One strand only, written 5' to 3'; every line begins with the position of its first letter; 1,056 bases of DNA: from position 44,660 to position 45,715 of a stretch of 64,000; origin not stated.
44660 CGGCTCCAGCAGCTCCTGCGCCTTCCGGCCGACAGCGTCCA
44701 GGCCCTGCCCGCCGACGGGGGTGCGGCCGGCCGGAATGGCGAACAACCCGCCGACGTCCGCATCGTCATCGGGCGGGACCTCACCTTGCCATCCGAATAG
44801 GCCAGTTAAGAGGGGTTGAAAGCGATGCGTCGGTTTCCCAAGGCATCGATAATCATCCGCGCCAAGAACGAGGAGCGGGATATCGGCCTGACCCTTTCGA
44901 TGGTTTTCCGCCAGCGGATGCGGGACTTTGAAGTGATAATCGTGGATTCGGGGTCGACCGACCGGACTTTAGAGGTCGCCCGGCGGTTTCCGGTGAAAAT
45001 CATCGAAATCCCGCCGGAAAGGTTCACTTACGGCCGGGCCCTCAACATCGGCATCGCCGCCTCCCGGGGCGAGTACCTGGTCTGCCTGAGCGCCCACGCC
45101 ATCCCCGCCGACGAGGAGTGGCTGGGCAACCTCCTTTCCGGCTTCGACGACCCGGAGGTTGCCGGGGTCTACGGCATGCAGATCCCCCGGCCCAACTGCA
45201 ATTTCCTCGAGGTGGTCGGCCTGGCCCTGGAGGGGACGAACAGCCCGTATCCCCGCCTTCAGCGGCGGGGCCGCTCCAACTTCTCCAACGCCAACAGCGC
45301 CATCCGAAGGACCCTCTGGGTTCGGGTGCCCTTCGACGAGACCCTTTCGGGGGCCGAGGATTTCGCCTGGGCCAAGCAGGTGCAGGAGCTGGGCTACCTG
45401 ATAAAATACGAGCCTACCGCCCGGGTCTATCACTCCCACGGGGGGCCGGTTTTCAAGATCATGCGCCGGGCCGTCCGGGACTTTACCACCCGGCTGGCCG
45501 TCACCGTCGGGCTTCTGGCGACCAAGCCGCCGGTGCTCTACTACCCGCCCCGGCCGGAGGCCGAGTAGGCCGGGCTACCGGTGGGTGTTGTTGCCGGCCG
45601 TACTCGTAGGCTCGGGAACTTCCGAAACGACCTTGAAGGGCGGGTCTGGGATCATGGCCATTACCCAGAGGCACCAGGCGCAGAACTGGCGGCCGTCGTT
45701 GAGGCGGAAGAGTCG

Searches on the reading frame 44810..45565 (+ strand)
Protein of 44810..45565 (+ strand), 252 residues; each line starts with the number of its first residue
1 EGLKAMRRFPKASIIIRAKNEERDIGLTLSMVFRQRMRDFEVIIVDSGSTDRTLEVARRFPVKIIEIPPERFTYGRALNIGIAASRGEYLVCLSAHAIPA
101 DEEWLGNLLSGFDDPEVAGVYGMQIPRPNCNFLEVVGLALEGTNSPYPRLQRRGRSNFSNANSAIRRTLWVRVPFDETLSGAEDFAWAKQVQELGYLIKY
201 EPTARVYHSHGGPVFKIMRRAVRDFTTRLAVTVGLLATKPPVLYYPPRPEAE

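Call 59: search_protein_families(library=pfam, proteins=[window:44810-45565:+], max_evalue=0.01)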
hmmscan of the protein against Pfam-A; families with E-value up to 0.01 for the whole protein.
window:44810-45565:+ (252 aa): 3 families
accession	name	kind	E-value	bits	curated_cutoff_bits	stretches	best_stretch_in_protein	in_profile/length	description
PF00535.33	Glycos_transf_2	-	4.3e-24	85.8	23.3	1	13-167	1-161/168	Glycosyl transferase family 2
PF13641.12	Glyco_tranf_2_3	-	1.9e-06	28.5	27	1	10-223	1-226/230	Glycosyltransferase like family 2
PF10111.15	Glyco_tranf_2_2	-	0.00019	21.4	27.3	0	19-94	7-89/276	Glycosyltransferase like family 2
